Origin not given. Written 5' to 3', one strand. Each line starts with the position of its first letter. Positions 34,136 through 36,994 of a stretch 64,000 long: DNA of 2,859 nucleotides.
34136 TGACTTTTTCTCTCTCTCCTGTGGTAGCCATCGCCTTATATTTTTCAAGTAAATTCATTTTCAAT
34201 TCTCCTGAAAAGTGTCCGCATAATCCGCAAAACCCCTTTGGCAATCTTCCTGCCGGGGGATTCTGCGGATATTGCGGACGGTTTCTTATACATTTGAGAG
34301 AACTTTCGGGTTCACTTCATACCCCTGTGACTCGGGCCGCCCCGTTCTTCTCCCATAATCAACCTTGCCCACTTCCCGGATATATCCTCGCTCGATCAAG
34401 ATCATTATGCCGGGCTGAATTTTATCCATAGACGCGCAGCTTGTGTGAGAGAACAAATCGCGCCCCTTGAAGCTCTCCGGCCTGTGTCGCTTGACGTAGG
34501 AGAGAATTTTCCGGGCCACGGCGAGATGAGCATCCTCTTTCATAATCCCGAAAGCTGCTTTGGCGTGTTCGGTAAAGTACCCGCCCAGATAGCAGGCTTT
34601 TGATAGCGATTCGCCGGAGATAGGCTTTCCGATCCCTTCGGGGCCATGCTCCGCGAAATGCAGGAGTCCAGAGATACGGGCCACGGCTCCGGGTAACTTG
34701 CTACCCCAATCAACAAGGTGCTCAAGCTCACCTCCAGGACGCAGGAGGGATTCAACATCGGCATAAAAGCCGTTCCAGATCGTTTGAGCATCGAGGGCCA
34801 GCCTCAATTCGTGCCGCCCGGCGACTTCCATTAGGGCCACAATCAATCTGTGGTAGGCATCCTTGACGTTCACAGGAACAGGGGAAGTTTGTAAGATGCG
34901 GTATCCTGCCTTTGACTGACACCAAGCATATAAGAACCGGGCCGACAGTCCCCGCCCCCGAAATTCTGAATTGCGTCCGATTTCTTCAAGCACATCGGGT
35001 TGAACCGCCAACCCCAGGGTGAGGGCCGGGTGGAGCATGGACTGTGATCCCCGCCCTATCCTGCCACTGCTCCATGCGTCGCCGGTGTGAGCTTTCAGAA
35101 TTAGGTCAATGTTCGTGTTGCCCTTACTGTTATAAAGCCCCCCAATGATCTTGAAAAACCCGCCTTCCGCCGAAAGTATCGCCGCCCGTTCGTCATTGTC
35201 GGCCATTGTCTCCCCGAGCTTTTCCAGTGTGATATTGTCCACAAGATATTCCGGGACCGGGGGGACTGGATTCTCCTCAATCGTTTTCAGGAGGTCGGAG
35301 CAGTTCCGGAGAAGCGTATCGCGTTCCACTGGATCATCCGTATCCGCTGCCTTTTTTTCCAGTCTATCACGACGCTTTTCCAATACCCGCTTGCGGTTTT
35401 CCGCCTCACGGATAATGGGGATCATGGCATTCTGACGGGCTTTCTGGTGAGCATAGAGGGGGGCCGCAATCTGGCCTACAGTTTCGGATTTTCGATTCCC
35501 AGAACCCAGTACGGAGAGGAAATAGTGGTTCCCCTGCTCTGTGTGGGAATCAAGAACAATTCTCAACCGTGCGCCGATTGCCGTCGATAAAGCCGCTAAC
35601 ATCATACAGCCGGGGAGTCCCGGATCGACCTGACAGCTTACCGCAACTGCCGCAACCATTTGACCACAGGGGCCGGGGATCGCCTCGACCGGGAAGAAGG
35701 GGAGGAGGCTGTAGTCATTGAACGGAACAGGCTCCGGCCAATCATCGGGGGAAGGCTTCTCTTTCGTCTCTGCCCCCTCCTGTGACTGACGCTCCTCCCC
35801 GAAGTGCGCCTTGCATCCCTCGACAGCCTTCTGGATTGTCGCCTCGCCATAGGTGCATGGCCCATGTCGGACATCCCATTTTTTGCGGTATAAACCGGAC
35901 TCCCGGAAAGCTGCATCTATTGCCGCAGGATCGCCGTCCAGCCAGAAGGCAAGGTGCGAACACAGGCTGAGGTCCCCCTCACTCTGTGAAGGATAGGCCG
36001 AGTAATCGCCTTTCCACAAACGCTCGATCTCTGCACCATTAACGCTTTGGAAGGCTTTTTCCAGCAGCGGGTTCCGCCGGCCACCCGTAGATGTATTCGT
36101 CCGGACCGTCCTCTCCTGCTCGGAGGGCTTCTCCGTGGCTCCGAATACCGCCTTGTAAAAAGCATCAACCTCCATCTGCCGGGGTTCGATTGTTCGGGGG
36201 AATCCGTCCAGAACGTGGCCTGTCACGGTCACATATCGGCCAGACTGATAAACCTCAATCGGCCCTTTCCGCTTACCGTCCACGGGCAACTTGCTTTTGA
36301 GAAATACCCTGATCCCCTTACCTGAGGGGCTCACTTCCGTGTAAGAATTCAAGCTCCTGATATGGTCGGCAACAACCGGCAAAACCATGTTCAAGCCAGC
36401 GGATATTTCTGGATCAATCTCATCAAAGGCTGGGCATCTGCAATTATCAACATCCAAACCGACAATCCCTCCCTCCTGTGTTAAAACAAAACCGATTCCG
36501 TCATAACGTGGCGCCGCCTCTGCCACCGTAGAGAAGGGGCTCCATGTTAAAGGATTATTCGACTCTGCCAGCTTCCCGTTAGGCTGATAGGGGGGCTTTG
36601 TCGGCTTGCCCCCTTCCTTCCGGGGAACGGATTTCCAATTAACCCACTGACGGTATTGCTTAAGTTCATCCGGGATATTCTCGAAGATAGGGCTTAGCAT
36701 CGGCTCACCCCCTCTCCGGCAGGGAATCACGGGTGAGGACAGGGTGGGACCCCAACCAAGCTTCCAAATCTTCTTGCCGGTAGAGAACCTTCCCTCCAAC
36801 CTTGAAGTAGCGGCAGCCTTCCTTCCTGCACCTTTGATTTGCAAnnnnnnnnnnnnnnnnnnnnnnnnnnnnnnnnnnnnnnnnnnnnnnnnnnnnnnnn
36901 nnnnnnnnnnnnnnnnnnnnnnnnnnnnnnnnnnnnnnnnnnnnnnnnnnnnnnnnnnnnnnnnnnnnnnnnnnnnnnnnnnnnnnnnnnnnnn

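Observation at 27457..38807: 11.3-kb integrative island in tRNA-Arg(CCG) with exact 49-bp att repeats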

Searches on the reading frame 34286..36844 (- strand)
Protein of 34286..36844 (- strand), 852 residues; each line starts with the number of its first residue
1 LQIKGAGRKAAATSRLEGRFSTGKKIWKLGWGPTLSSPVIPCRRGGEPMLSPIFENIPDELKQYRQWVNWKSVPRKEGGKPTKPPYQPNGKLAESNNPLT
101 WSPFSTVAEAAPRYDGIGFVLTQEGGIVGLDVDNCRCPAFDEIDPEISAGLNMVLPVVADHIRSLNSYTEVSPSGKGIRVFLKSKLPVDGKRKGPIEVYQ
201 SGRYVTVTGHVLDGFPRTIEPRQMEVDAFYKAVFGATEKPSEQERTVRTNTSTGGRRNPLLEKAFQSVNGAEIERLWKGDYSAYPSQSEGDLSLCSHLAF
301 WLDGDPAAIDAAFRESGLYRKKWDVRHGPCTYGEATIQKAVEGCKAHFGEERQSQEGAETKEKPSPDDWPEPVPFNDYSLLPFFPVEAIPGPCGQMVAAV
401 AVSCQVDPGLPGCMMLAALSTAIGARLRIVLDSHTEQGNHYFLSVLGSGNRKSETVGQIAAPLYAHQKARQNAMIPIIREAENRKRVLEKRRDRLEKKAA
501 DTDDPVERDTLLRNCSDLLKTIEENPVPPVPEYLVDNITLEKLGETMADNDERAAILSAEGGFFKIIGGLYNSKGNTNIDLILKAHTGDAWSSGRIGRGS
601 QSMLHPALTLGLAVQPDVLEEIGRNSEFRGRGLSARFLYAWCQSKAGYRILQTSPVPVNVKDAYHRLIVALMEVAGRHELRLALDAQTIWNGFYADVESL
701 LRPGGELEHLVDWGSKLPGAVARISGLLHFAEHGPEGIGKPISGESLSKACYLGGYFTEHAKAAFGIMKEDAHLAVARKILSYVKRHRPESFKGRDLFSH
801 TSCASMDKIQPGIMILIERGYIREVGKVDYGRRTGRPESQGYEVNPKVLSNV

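Call 6: search_protein_families(library=pfam, proteins=[window:34286-36844:-], max_evalue=0.01)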
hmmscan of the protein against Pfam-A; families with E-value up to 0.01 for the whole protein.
window:34286-36844:- (852 aa): 2 families
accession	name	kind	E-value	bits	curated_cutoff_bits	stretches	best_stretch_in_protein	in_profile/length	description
PF13148.11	DUF3987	-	3.8e-88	296.5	27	1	405-766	1-363/364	Protein of unknown function (DUF3987)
PF22763.1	NrS1-1_pol-like_HBD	-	8e-24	83.7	27.9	1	287-347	1-61/64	NrS-1 polymerase HBD domain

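Call 13: search_protein_families(library=phrogs, proteins=[window:34286-36700:-], max_evalue=0.01)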
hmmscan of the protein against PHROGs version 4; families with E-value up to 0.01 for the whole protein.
window:34286-36700:- (804 aa): 8 families
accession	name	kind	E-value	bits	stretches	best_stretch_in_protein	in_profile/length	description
phrog_1829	-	DNA, RNA and nucleotide metabolism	3.9e-82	277.6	1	6-310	3-307/772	DNA primase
phrog_13901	-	DNA, RNA and nucleotide metabolism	6.9e-64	217.2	1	5-304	7-303/341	DNA primase/helicase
phrog_2373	-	DNA, RNA and nucleotide metabolism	2.9e-50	172.3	1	311-740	31-455/515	DNA helicase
phrog_3022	-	DNA, RNA and nucleotide metabolism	2.3e-35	123.2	1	5-293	5-292/788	DNA primase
phrog_8643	-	DNA, RNA and nucleotide metabolism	2e-19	71.1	1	8-165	36-172/179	DNA polymerase/primase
phrog_15962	-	DNA, RNA and nucleotide metabolism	5.6e-14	52.3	1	3-197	25-222/835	DNA primase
phrog_35045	-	DNA, RNA and nucleotide metabolism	0.0056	15.9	0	240-299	263-316/826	DNA primase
phrog_1156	-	DNA, RNA and nucleotide metabolism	0.0075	15.8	0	22-161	25-153/855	DNA primase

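Call 22: find_homologous_proteins(query=window:34286-36700:-, max_evalue=1e-10)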
Query window:34286-36700:- (804 aa): 477 proteins with E <= 1e-10 among 8000 candidates; the best 120 are listed.
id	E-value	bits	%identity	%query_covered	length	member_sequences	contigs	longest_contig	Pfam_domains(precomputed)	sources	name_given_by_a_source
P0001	0.0e+0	1863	100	100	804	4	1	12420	PF22763.2,PF13148.12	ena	-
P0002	0.0e+0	1412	75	100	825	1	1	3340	PF22763.2,PF13148.12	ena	-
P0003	0.0e+0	1398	75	100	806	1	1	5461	PF22763.2,PF13148.12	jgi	-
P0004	0.0e+0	1359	74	100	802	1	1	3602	PF22763.2,PF13148.12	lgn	-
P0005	0.0e+0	1299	70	100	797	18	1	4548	PF22763.2,PF13148.12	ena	-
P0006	0.0e+0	1296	70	100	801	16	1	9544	PF22763.2,PF13148.12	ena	-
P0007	0.0e+0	1284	70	100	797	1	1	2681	PF22763.2,PF13148.12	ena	-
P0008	0.0e+0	1276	69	100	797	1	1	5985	PF22763.2,PF13148.12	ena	-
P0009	0.0e+0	1264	72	96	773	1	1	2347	PF22763.2,PF13148.12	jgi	-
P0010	0.0e+0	1232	67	99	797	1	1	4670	PF22763.2,PF13148.12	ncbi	-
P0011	0.0e+0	1231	67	100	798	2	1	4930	PF22763.2,PF13148.12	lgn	-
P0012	0.0e+0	1218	66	100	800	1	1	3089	PF22763.2,PF13148.12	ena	-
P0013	0.0e+0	1203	65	100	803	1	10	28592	PF22763.2,PF13148.12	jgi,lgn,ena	jgi:hypothetical protein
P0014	0.0e+0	1196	67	99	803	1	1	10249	PF22763.2,PF13148.12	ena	-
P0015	0.0e+0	1194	65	100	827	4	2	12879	PF22763.2,PF13148.12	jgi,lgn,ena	-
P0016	0.0e+0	1187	63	100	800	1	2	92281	PF22763.2,PF13148.12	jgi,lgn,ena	jgi:hypothetical protein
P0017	0.0e+0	1131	62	100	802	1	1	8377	PF22763.2,PF13148.12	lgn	-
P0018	0.0e+0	1076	61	100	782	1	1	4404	PF22763.2,PF13148.12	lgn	-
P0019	0.0e+0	1033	59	99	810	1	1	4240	PF22763.2,PF13148.12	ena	-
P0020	8.7e-289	978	56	100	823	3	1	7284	PF22763.2,PF13148.12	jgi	-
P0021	2.5e-282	957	56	100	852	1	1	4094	PF22763.2,PF13148.12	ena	-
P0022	1.1e-281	955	54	100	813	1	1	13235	PF22763.2,PF13148.12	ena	-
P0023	4.5e-279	946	59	86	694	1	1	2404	PF22763.2,PF13148.12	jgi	jgi:hypothetical protein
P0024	3.2e-267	907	69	72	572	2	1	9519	PF22763.2,PF13148.12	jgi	-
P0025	3.6e-258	877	51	100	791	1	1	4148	PF22763.2,PF13148.12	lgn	-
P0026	7.1e-249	846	50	100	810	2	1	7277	PF22763.2,PF13148.12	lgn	-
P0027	3.2e-235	801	48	99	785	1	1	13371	PF22763.2,PF13148.12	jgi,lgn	jgi:hypothetical protein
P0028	1.1e-230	786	48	100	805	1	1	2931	PF22763.2,PF13148.12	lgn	-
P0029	1.7e-228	779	68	62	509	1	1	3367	PF13148.12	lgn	-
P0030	2.0e-222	759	69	61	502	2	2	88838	PF13148.12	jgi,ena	-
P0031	9.7e-220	750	65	65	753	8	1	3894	PF13148.12,PF13362.13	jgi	-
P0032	1.6e-213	729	46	100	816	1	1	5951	PF22763.2,PF13148.12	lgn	-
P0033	1.2e-208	713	46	100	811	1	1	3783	PF22763.2,PF13148.12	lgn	-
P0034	7.5e-205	701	46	100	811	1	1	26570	PF22763.2,PF13148.12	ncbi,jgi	-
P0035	2.9e-204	699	62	63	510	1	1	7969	PF13148.12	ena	-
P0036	4.6e-201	688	60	63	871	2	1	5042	PF13148.12,PF09250.17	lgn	-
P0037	1.4e-200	687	45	100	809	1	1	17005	PF22763.2,PF13148.12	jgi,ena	-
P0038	1.4e-195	670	52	75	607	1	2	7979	PF22763.2,PF13148.12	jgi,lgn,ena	-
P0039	1.6e-194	666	44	100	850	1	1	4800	PF22763.2,PF13148.12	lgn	-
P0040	7.4e-193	661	44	99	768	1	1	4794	PF22763.2,PF13148.12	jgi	jgi:hypothetical protein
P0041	4.0e-187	642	43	99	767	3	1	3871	PF22763.2,PF13148.12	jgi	jgi:hypothetical protein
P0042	9.1e-180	618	42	99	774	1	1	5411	PF22763.2,PF13148.12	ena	-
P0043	1.4e-177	610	57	60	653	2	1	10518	PF13148.12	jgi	jgi:replicative DNA helicase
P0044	6.5e-177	608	50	74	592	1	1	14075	PF22763.2,PF13148.12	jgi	jgi:hypothetical protein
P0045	7.5e-167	575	42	96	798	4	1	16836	PF22763.2,PF13148.12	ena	-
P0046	1.2e-164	568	40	100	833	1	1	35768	PF22763.2,PF13148.12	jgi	-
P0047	1.2e-163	564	40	100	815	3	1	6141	PF22763.2,PF13148.12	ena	-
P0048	9.8e-160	551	40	100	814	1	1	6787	PF22763.2,PF13148.12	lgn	-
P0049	1.5e-157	544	40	100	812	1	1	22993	PF22763.2,PF13148.12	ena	-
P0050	5.7e-149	516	39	100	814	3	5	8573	PF22763.2,PF13148.12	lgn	-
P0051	4.7e-148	513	38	99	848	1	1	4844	PF22763.2,PF13148.12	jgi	jgi:hypothetical protein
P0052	5.4e-148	513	38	100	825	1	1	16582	PF22763.2,PF13148.12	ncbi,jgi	-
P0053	9.1e-144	499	38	100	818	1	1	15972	PF22763.2,PF13148.12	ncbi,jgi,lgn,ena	-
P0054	2.0e-143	497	61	47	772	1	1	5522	PF22763.2,PF13148.12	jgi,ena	-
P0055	5.7e-142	493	37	99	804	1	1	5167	PF22763.2,PF13148.12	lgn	-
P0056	1.5e-141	491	38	100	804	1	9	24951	PF22763.2,PF13148.12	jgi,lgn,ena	jgi:putative DNA primase/helicase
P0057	1.6e-141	491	38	100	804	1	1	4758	PF22763.2,PF13148.12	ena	-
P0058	2.1e-141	491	49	61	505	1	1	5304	PF13148.12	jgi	jgi:hypothetical protein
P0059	2.2e-140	487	37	99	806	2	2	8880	PF22763.2,PF13148.12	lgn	-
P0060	6.2e-139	483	37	99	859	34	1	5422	PF22763.2,PF13148.12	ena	-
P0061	1.1e-138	482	37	100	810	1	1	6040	PF22763.2,PF13148.12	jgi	-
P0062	1.3e-138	482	36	99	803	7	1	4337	PF22763.2,PF13148.12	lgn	-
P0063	1.5e-138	481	38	98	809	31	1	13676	PF22763.2,PF13148.12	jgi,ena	-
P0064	1.8e-137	478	38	99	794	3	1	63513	PF22763.2,PF13148.12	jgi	-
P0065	8.2e-137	476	70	38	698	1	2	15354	PF22763.2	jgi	jgi:hypothetical protein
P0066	9.9e-136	472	36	99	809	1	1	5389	PF22763.2,PF13148.12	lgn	-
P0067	5.7e-135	470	48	60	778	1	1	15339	PF13148.12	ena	-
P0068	9.8e-134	465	64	41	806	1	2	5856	PF22763.2,PF12307.14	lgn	-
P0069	9.4e-133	462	37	99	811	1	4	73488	PF22763.2,PF13148.12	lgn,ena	-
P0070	4.7e-129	450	54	49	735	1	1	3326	PF22763.2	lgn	-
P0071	5.5e-127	443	54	49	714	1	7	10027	PF22763.2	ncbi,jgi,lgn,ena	-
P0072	3.9e-125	437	56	47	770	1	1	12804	PF22763.2,PF13148.12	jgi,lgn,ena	-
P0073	4.6e-125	437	36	100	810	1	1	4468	PF22763.2,PF13148.12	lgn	-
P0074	3.0e-124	434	65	37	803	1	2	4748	PF22763.2,PF19263.6,PF08706.17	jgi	jgi:putative DNA primase/helicase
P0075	4.2e-120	420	36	100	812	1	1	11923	PF22763.2,PF13148.12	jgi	-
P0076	4.7e-119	417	62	38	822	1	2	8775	PF22763.2,PF19263.6,PF08706.17,PF03288.23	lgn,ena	-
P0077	9.4e-119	416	51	49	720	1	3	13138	PF22763.2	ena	-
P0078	7.2e-117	410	63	38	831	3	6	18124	PF22763.2,PF19263.6,PF08706.17,PF03288.23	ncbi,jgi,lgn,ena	-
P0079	8.1e-117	409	57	40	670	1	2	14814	PF22763.2,PF13481.13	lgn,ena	-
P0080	8.8e-117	409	45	62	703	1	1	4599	PF22763.2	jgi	jgi:hypothetical protein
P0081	4.4e-114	400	34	100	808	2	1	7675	PF22763.2,PF13148.12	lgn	-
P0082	8.5e-113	396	62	35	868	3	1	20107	PF22763.2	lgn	-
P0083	3.8e-112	394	49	49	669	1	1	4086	PF22763.2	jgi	-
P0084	7.2e-112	393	49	52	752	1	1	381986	PF22763.2,PF13148.12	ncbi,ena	-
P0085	1.1e-110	389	48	49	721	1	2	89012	PF22763.2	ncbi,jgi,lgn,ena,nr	ncbi:MAG TPA: hypothetical protein PK983_05025 [Syntrophales bacterium]|nr:hypothetical protein [Syn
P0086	2.8e-110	388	49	50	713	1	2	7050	PF22763.2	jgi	jgi:hypothetical protein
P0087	1.3e-108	382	33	99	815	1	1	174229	PF22763.2,PF13148.12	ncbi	-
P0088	1.9e-108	382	34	96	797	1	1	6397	PF22763.2,PF13148.12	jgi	-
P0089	7.7e-106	373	56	38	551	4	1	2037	PF22763.2,PF08706.17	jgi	jgi:hypothetical protein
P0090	2.7e-104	368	54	42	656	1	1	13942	PF22763.2,PF13481.13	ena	-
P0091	5.7e-104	367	42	62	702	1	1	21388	PF22763.2,PF13148.12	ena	-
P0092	3.8e-103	364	41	62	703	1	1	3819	PF22763.2,PF13148.12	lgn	-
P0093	5.8e-103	364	45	52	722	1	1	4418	PF22763.2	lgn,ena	-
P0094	7.9e-103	363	33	97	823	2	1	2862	PF22763.2,PF13148.12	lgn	-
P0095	2.8e-102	361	32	99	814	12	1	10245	PF22763.2,PF13148.12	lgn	-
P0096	4.8e-101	357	33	99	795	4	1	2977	PF22763.2,PF13148.12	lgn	-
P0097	9.7e-101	356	57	36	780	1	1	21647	PF22763.2,PF12307.14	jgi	jgi:putative DNA primase/helicase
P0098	1.0e-99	353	32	98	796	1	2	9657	PF22763.2,PF13148.12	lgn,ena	-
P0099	1.2e-99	353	33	98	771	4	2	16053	PF22763.2,PF13148.12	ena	-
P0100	5.3e-99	351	33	97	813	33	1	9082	PF22763.2,PF13148.12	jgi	-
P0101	5.9e-99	350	32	99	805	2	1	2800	PF22763.2,PF13148.12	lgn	-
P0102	9.4e-99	350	54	38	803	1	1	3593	PF22763.2,PF19263.6,PF08706.17,PF03288.23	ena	-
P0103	1.6e-98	349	32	98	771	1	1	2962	PF22763.2,PF13148.12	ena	-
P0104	2.4e-98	348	33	97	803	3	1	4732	PF22763.2,PF13148.12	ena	-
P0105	1.3e-97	346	32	100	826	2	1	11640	PF22763.2,PF13148.12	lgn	-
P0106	1.6e-97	346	34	99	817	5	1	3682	PF22763.2,PF13148.12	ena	-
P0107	1.7e-97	346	33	96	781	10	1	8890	PF22763.2,PF13148.12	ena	-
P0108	4.1e-97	344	32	99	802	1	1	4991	PF22763.2,PF13148.12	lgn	-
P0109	4.5e-97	344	33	98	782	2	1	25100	PF22763.2,PF13148.12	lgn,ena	-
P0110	7.8e-97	343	33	99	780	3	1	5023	PF22763.2,PF13148.12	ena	-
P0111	1.9e-96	342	34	99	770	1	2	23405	PF22763.2,PF13148.12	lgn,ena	-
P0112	3.4e-96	341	32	96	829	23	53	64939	PF22763.2,PF13148.12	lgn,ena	-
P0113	4.9e-96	341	33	99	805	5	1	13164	PF22763.2,PF13148.12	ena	-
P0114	5.4e-96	341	32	95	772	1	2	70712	PF22763.2,PF13148.12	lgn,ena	-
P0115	8.1e-96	340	32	93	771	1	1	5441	PF22763.2,PF13148.12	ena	-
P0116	3.7e-95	338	45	50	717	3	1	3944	PF22763.2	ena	-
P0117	8.3e-95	337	48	45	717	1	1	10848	PF22763.2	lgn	-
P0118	1.5e-94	336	32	99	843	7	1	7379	PF22763.2,PF13148.12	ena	-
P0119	3.7e-94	335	33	99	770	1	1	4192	PF22763.2,PF13148.12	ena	-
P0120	3.8e-94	334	33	99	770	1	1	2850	PF22763.2,PF13148.12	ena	-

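Call 24: find_related_loci(query=A1, collection=genome_contigs, flank=10000)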
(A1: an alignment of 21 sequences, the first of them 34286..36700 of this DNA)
Query A1 (804 aa) in genome_contigs; peptide patterns used: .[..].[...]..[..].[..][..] (x = any residue, [..] = any of these).
372 stretches matched a pattern; 362 encode a relative of the query (tblastn E <= 1e-3); the best 80 are kept; 80 distinct loci.
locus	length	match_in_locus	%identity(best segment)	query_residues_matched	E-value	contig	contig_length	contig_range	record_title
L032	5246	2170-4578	51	1-801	0e+0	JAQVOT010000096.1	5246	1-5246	MAG: Eubacteriales bacterium isolate STF1_187 NODE_62862_length_5246_cov_1.586833_Sandtown_F1, whole genome shotgun sequ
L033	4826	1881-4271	36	7-804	9e-149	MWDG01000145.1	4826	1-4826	MAG: Deltaproteobacteria bacterium ADurb.Bin151 BWX99_contig000145, whole genome shotgun sequence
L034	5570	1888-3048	54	1-397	2e-121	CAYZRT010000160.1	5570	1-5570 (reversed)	MAG TPA_asm: uncultured Smithella sp. isolate SRP192927_co6_71 genome assembly, contig: NODE_40491_length_5570_cov_11.76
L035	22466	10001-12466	33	9-803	2e-116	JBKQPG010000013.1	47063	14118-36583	MAG: Bryobacteraceae bacterium isolate MGr1A1B1C__bin_104 MGr1A1B1C_000000018420, whole genome shotgun sequence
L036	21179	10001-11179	49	1-417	3e-114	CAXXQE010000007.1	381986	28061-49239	MAG: Syntrophales bacterium isolate 2205dbbf-2645-4edd-9011-b673a5b30e4c genome assembly, contig: contig_7, whole genome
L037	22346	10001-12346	32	5-804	1e-100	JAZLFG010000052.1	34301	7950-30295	MAG: Faecousia sp. isolate T1900045005_TA20190067.MAGScoT_cleanbin_000069 SGB_4352_k141_394659, whole genome shotgun seq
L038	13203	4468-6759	40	1-752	3e-151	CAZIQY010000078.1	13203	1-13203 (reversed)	MAG TPA_asm: uncultured Syntrophaceae bacterium isolate SRP098346_co1_212 genome assembly, contig: NODE_5499_length_1320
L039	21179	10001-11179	44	2-410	3e-98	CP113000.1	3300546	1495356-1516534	MAG: Thermodesulfobacteriota bacterium isolate ORM2a chromosome, complete genome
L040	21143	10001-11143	44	2-410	4e-97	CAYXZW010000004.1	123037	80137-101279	MAG TPA_asm: uncultured Smithella sp. isolate SRP302447_co2_126 genome assembly, contig: NODE_476_length_123037_cov_13.7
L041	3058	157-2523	30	9-802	1e-97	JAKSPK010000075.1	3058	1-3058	MAG: Oscillospiraceae bacterium isolate Horse_feces201 MAG201_75, whole genome shotgun sequence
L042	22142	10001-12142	33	9-727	6e-95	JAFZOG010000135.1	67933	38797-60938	MAG: Clostridia bacterium isolate RGIG7947 Water_buffalos_Rumen-1__c920468, whole genome shotgun sequence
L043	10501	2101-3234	43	1-407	3e-94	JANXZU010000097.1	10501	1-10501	MAG: Syntrophaceae bacterium isolate GL140_4_metabat_43 GL140_4_k141_1450475, whole genome shotgun sequence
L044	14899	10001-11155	43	2-410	6e-94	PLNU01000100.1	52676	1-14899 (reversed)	MAG: Syntrophaceae bacterium isolate fen_1160 73.20120800_E1X.10_contig_3660, whole genome shotgun sequence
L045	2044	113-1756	34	212-775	5e-91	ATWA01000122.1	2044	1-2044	Clostridiales bacterium NK3B98 G618DRAFT_scaffold00122.122_C, whole genome shotgun sequence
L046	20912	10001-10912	50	2-308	3e-84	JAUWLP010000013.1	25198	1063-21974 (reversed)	MAG: Desulfobacteraceae bacterium isolate CSMAG_2375 CSMAG_2375_k141_943186_length_25198_cov_17.9851, whole genome shotg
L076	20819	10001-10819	41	7-293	5e-52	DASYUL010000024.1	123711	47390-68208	MAG TPA_asm: Thermoanaerobaculia bacterium isolate SMAG_U4594 k141_2310524, whole genome shotgun sequence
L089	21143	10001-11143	33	1-389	3e-50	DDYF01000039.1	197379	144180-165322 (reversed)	MAG TPA_asm: Thermoleophilia bacterium UBA2241 UBA2241_contig_1527, whole genome shotgun sequence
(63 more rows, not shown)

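Call 31: search_protein_families(library=pfam, proteins=[L036:8835-9557:+, L036:9685-10008:+, L036:12256-12720:+, L036:12695-13069:+, L036:13079-13510:+, L036:13671-13958:+, L036:14899-15666:-, L036:15639-16493:-, L036:16379-17170:-, L036:17143-17943:-], max_evalue=0.01)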
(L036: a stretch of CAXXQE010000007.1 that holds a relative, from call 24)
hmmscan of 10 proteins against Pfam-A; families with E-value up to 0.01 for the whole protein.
L036:8835-9557:+ (240 aa): 0 families

L036:9685-10008:+ (107 aa): 0 families

L036:12256-12720:+ (154 aa): 1 family
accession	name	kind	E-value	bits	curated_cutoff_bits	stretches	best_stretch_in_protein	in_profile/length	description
PF22292.1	DUF6965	-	0.0011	19.4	25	1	78-104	8-33/66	Domain of unknown function (DUF6965)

L036:12695-13069:+ (124 aa): 0 families

L036:13079-13510:+ (143 aa): 0 families

L036:13671-13958:+ (95 aa): 0 families

L036:14899-15666:- (255 aa): 0 families

L036:15639-16493:- (284 aa): 0 families

L036:16379-17170:- (263 aa): 1 family
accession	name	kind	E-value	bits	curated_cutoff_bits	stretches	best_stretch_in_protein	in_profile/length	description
PF07589.16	PEP-CTERM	-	0.00078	19.9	20.7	1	240-262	1-24/24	PEP-CTERM motif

L036:17143-17943:- (266 aa): 2 families
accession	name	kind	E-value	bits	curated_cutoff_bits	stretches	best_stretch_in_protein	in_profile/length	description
PF07589.16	PEP-CTERM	-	0.00078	19.9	20.7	1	243-265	1-24/24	PEP-CTERM motif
PF05324.18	Sperm_Ag_HE2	-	0.0076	17.1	20.1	0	62-79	2-19/70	Sperm antigen HE2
